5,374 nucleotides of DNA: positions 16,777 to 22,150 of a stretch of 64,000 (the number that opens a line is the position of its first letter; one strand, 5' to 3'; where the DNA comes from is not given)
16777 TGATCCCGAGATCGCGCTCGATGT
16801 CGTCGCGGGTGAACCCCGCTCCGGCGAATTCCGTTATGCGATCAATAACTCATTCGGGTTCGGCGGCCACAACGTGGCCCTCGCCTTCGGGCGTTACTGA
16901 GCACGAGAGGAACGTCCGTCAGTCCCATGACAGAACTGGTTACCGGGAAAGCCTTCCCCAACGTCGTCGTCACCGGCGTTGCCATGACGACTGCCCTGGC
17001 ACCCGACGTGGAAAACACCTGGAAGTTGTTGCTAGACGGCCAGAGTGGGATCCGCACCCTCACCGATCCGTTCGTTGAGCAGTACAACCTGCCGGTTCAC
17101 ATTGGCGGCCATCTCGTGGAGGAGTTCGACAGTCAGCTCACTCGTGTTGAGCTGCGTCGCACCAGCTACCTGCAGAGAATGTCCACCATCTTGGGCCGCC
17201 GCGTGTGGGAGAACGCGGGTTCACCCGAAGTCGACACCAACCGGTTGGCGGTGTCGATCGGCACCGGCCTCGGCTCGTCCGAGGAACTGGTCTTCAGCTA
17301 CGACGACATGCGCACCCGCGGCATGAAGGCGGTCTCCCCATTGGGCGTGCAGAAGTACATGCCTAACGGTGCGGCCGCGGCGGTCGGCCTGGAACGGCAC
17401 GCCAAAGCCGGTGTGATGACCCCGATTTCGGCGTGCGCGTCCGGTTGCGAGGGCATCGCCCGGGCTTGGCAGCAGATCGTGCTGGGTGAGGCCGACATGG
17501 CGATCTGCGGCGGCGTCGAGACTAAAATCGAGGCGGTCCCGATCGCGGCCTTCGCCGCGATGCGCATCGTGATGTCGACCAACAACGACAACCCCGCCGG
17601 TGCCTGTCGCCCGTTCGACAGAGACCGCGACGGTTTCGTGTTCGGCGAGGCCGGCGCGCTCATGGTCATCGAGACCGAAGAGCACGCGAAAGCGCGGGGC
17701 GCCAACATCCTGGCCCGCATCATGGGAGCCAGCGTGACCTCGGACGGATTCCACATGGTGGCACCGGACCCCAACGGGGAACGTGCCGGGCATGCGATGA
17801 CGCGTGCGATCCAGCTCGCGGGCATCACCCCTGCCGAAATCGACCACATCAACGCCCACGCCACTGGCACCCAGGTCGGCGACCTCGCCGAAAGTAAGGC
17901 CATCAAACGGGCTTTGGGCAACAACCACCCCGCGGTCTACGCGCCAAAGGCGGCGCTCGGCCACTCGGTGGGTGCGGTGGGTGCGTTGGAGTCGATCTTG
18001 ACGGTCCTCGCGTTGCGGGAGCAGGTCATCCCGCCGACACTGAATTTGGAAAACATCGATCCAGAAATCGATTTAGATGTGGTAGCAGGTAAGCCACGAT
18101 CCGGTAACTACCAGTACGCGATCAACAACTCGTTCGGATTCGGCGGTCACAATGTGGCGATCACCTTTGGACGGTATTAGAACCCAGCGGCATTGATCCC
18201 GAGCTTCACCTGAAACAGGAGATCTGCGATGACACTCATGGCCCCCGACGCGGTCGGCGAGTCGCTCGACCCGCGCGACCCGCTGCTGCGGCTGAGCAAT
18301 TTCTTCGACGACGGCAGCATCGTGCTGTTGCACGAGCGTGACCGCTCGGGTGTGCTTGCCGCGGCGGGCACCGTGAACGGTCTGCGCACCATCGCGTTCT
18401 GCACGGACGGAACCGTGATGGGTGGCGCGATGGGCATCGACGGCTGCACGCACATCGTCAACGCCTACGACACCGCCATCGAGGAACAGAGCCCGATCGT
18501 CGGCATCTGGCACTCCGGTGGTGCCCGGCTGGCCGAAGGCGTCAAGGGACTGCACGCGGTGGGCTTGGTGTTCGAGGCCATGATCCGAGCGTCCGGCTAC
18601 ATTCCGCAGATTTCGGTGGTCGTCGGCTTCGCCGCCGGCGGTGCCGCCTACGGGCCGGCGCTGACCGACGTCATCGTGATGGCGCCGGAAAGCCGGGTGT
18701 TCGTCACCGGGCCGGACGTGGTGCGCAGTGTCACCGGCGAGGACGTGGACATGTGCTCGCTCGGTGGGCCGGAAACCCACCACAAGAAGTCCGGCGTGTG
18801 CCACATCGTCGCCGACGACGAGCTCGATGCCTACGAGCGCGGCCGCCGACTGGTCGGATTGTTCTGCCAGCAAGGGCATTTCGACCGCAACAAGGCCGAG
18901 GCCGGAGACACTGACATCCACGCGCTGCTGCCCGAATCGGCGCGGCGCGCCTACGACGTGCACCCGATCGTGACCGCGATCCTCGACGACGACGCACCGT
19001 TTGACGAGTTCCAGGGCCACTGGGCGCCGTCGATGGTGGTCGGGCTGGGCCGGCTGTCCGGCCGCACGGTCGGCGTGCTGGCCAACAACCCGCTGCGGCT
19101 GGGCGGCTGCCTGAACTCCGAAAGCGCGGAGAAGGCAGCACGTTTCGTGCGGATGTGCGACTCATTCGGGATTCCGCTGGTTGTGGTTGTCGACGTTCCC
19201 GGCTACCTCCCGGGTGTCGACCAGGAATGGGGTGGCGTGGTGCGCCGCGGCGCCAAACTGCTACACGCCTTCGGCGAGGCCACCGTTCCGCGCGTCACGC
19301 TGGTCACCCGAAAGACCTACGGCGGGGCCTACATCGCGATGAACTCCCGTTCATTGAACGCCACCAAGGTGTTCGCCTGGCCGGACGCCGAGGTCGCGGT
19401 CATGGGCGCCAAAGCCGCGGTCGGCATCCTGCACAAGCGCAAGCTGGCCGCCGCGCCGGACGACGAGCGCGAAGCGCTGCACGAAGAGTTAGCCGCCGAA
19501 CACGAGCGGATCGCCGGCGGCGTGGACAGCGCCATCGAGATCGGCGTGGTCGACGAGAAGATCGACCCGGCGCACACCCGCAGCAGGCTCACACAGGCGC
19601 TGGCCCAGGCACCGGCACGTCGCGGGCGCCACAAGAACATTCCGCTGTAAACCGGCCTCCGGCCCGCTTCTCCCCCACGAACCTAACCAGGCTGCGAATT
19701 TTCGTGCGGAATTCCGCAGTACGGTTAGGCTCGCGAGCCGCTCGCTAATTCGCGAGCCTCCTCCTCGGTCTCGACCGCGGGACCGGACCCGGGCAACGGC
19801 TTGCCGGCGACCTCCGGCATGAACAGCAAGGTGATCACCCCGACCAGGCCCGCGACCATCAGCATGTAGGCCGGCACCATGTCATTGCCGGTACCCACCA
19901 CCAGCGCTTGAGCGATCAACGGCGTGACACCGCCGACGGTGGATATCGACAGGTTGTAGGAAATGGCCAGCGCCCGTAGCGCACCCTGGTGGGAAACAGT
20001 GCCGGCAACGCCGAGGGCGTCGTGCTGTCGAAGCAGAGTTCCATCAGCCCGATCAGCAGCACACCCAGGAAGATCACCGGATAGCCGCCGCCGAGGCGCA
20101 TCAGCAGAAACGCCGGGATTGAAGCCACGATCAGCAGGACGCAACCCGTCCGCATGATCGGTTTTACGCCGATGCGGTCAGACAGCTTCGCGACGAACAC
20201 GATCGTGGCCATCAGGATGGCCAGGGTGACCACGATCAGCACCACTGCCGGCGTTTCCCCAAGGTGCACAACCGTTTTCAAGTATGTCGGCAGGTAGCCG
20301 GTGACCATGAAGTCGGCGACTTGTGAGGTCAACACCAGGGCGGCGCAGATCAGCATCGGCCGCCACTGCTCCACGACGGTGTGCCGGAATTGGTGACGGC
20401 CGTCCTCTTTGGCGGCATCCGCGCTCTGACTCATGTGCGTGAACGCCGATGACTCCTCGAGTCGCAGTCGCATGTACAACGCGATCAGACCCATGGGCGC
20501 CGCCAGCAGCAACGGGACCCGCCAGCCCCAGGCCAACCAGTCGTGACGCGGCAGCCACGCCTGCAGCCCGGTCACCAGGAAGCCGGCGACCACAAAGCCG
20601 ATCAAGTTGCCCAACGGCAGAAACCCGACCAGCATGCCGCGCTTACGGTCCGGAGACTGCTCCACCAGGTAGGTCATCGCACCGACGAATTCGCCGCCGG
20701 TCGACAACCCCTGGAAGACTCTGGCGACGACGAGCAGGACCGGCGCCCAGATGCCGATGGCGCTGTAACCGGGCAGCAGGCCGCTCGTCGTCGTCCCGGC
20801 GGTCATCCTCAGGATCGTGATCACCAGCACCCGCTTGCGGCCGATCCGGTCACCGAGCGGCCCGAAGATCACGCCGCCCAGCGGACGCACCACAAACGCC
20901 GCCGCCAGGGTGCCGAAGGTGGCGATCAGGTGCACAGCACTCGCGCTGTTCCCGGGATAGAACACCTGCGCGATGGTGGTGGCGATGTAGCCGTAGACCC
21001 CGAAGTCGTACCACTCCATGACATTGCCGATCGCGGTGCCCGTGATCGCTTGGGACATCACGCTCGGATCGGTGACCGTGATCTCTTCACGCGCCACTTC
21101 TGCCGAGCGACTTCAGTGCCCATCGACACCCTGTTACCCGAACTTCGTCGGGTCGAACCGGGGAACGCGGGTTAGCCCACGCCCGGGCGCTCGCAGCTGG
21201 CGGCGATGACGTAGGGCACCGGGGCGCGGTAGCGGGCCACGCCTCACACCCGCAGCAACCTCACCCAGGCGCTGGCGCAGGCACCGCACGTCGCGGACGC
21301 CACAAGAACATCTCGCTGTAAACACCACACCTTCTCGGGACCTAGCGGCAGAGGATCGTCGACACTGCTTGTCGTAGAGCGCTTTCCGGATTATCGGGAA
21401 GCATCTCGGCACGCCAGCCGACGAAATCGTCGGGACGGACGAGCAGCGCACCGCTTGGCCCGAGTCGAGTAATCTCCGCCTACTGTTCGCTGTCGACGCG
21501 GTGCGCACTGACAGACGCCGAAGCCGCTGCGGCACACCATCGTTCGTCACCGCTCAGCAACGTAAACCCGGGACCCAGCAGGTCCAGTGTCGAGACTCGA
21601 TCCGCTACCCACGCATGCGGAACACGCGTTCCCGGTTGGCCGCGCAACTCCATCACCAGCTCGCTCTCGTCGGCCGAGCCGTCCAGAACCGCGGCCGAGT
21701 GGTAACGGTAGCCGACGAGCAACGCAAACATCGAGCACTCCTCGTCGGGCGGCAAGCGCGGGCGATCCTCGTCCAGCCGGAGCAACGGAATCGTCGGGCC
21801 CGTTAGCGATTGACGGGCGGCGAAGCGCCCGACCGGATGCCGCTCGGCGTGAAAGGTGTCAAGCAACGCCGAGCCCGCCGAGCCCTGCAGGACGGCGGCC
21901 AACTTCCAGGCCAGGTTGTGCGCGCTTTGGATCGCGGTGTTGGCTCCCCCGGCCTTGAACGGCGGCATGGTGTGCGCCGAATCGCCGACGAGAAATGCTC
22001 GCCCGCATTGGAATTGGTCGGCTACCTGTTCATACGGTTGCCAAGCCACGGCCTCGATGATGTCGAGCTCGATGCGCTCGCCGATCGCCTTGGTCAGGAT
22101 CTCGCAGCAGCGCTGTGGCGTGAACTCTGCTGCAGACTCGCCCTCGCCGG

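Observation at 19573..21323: Ghost of the accD6 stop-codon region flanks a frameshifted MFS transporter cassette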

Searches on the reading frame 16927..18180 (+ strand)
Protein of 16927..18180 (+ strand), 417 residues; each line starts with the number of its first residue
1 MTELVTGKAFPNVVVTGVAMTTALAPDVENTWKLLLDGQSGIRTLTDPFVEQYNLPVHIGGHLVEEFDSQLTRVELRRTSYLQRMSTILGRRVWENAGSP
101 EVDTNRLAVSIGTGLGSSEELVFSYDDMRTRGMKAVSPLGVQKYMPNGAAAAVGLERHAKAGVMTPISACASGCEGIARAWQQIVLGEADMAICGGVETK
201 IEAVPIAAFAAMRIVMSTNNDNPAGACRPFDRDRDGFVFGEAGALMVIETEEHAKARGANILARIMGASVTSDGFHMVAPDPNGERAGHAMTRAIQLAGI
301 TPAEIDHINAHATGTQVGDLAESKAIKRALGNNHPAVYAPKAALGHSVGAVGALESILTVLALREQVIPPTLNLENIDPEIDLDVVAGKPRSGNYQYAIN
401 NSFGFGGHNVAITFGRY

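Call 5: search_protein_families(library=pfam, proteins=[window:16927-18180:+])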
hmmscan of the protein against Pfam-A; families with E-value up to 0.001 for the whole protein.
window:16927-18180:+ (417 aa): 3 families
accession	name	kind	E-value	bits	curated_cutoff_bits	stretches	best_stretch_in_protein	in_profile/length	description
PF00109.32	ketoacyl-synt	-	1.2e-48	166.4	20.8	1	12-253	3-251/252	Beta-ketoacyl synthase, N-terminal domain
PF02801.28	Ketoacyl-synt_C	-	2.1e-35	121.7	20.8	1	262-375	1-119/119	Beta-ketoacyl synthase, C-terminal domain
PF00108.29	Thiolase_N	-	4.7e-08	33.2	26.4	1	144-199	61-114/260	Thiolase, N-terminal domain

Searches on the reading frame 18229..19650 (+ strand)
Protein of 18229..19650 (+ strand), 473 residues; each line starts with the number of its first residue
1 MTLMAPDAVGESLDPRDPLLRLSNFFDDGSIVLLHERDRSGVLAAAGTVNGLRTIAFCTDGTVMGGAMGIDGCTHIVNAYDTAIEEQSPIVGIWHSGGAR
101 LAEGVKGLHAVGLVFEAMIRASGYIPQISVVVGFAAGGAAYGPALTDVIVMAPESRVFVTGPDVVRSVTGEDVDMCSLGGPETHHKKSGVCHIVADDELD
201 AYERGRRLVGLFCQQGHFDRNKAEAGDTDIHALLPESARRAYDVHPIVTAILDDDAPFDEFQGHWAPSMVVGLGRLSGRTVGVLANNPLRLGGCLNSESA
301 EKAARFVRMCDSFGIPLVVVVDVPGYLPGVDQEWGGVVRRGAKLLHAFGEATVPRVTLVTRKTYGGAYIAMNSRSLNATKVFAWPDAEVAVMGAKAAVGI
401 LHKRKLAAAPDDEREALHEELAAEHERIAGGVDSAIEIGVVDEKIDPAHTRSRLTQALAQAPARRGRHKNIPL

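Call 5: search_protein_families(library=pfam, proteins=[window:18229-19650:+])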
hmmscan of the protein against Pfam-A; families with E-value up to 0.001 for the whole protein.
window:18229-19650:+ (473 aa): 3 families
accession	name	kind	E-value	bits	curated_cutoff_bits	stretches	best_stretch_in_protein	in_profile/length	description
PF01039.27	Carboxyl_trans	-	8.9e-126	420.8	22.3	1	39-460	44-477/493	Carboxyl transferase domain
PF06833.16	MdcE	-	4e-11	43.4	32.7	1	316-467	29-171/196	Malonate decarboxylase gamma subunit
PF03255.19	ACCA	-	6.2e-11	42.5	23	1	272-460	97-285/310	Acetyl co-enzyme A carboxylase carboxyltransferase-like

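Call 7: find_related_loci(query=window:18229-19650:+, collection=genome_contigs, flank=10000)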
Query window:18229-19650:+ (473 aa) in genome_contigs; peptide patterns used: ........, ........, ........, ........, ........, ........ (x = any residue, [..] = any of these).
599 stretches matched a pattern (row limit reached: there are more); 561 encode a relative of the query (tblastn E <= 1e-3); the best 80 are kept; 80 distinct loci.
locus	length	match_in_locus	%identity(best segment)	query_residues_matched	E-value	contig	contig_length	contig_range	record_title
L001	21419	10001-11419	98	1-473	0e+0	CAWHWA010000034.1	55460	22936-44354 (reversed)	MAG: uncultured Actinomycetota bacterium isolate MFD04463.bin.2.194 genome assembly, contig: contig_90912, whole genome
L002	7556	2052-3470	98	1-473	0e+0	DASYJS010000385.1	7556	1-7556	MAG TPA_asm: Mycobacterium sp. isolate SMAG_U4301 k141_2511936, whole genome shotgun sequence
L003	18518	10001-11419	96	1-473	0e+0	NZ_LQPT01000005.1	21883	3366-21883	Mycobacterium sherrisii strain ATCC BAA-832 contig_102, whole genome shotgun sequence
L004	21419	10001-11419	95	1-473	0e+0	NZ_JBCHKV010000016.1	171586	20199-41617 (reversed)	Mycobacterium sp. 050272 contig00016, whole genome shotgun sequence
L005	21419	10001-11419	95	1-473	0e+0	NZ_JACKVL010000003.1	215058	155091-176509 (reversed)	Mycobacterium montefiorense strain DSM 44602 MMFIDSM44602_contig000003, whole genome shotgun sequence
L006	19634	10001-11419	94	1-473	0e+0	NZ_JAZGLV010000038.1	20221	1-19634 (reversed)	Mycobacterium sp. 050134 contig00038, whole genome shotgun sequence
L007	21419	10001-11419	95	1-473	0e+0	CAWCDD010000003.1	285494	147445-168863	MAG: uncultured Actinomycetota bacterium isolate MFD05502.bin.1.241 genome assembly, contig: contig_19575, whole genome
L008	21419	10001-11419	94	1-473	0e+0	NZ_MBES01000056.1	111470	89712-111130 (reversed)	Mycobacterium sp. IS-1264 contig_58, whole genome shotgun sequence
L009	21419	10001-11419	94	1-473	0e+0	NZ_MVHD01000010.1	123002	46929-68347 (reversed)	Mycobacterium alsense strain DSM 45230 NODE_10_length_123002_cov_72.4519, whole genome shotgun sequence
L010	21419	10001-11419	95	1-473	0e+0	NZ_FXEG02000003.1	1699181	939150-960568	Mycobacterium ahvazicum strain AFP003, whole genome shotgun sequence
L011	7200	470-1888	94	1-473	0e+0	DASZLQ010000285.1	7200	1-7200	MAG TPA_asm: Mycobacterium sp. isolate SMAG_U5869 k141_702101, whole genome shotgun sequence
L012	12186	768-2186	94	1-473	0e+0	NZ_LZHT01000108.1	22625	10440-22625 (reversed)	Mycobacterium sp. 852002-10029_SCH5224772 contig_74, whole genome shotgun sequence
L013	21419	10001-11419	93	1-473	0e+0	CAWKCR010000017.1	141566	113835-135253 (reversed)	MAG: uncultured Actinomycetota bacterium isolate MFD05454.bin.2.30 genome assembly, contig: contig_44876, whole genome s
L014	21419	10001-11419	94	1-473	0e+0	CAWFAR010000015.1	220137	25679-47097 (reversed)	MAG: uncultured Actinomycetota bacterium isolate MFD01138.bin.1.83 genome assembly, contig: contig_40992, whole genome s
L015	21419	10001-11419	94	1-473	0e+0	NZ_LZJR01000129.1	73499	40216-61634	Mycobacterium sp. E2479 contig_58, whole genome shotgun sequence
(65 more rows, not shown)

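Call 14: find_encoding_contigs(protein=window:18229-19650:+, flank=6000, max_places=6)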
Protein window:18229-19650:+ (473 aa): no gene with exactly this product is on record in the collection.

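Call 31: search_protein_families(library=ncbifam, proteins=[window:18229-19650:+], max_evalue=0.00001)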
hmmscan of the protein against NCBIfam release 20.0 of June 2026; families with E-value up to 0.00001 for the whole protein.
window:18229-19650:+ (473 aa): 8 families
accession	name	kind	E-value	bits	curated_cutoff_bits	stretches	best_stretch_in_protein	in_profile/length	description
TIGR01117.1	mmdA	subfamily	4.5e-127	424.9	998.8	1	40-470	70-509/512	methylmalonyl-CoA decarboxylase subunit alpha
NF005530.0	PRK07189.1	equivalog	1.4e-16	60.4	228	1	40-172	57-196/303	biotin-independent malonate decarboxylase subunit beta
TIGR03133.1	malonate_beta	equivalog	7.3e-16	58.3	278.15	1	40-172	47-186/274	biotin-independent malonate decarboxylase subunit beta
NF041504.1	AccA_sub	subfamily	1.1e-11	44.6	300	1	267-458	39-230/257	carboxyltransferase subunit alpha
TIGR00515.1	accD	equivalog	1.1e-11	44.6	317.45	1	39-172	107-242/285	acetyl-CoA carboxylase, carboxyltransferase subunit beta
TIGR03134.1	malonate_gamma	equivalog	4.5e-11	42.7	237.15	1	266-461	20-219/258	biotin-independent malonate decarboxylase subunit gamma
NF004344.0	PRK05724.1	equivalog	7.4e-10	38.6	357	1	269-404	98-237/319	acetyl-CoA carboxylase carboxyltransferase subunit alpha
TIGR00513.1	accA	equivalog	8.3e-08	32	319.3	1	270-370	99-207/321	acetyl-CoA carboxylase carboxyl transferase subunit alpha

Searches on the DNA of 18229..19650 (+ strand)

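Call 51: search_rna_families(source=L069, start=11300, end=11650, threshold=evalue, max_evalue=1)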
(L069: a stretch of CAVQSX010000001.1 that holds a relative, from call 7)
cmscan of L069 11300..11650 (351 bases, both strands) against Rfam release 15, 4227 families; matches with E-value up to 1: 8.
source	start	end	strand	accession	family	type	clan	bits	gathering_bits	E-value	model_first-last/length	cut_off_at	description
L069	11426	11493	+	RF03422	mir-637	Gene; miRNA;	-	23.2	71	0.023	1-90/90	no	mir-637 microRNA precursor family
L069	11434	11511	+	RF00599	SNORA77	Gene; snRNA; snoRNA; HACA-box;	-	22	42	0.019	1-125/125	no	Small nucleolar RNA SNORA77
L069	11413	11485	-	RF00599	SNORA77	Gene; snRNA; snoRNA; HACA-box;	-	21.4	42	0.026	1-125/125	no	Small nucleolar RNA SNORA77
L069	11432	11476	+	RF01813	rdlD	Gene; antitoxin;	-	21.2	50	0.051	1-66/66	no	rdlD antitoxin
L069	11420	11509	+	RF00952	mir-650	Gene; miRNA;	-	20.3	100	0.12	1-91/91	no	mir-650 microRNA precursor family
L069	11426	11493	-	RF01390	isrG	Gene; sRNA;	-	20.2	100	0.0015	118-216/279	no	isrG Hfq binding RNA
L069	11442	11479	+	RF00489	ctRNA_p42d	Gene; antisense;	-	17.2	50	0.48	1-46/46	no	ctRNA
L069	11428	11492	+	RF01390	isrG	Gene; sRNA;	-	12.9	100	0.2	120-215/279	no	isrG Hfq binding RNA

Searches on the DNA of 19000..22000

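Call 39: search_rna_families(source=window, start=19000, end=22000, threshold=evalue, max_evalue=1)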
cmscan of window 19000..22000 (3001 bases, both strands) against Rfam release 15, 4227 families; matches with E-value up to 1: 0.
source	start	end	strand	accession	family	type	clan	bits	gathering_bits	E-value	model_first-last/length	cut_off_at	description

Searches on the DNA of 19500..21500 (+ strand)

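Call 6: search_dna_similar(query=window:19500-21500:+, collection=plasmids, mode=near)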
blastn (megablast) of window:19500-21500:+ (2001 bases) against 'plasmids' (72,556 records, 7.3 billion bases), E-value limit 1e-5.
No match.

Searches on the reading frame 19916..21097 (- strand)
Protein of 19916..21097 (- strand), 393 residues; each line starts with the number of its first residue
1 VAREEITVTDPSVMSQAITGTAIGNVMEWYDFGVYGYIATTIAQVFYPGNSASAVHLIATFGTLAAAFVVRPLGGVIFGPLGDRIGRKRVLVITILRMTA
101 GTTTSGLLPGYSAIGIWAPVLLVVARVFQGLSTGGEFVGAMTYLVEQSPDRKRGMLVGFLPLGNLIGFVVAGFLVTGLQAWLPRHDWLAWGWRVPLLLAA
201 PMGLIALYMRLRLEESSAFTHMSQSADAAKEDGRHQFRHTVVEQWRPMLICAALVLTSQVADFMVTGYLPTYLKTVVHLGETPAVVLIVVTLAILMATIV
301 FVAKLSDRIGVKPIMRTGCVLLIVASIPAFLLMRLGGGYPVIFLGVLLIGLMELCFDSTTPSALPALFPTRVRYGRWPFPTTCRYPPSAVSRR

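Call 5: search_protein_families(library=pfam, proteins=[window:19916-21097:-])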
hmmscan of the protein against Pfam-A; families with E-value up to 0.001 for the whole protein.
window:19916-21097:- (393 aa): 2 families
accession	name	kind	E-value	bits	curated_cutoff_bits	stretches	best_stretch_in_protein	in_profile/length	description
PF00083.30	Sugar_tr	-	3.9e-36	125.3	22.3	2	21-231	5-209/452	Sugar (and other) transporter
PF07690.21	MFS_1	-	3.2e-33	115.5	33.4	1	22-371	2-326/347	Major Facilitator Superfamily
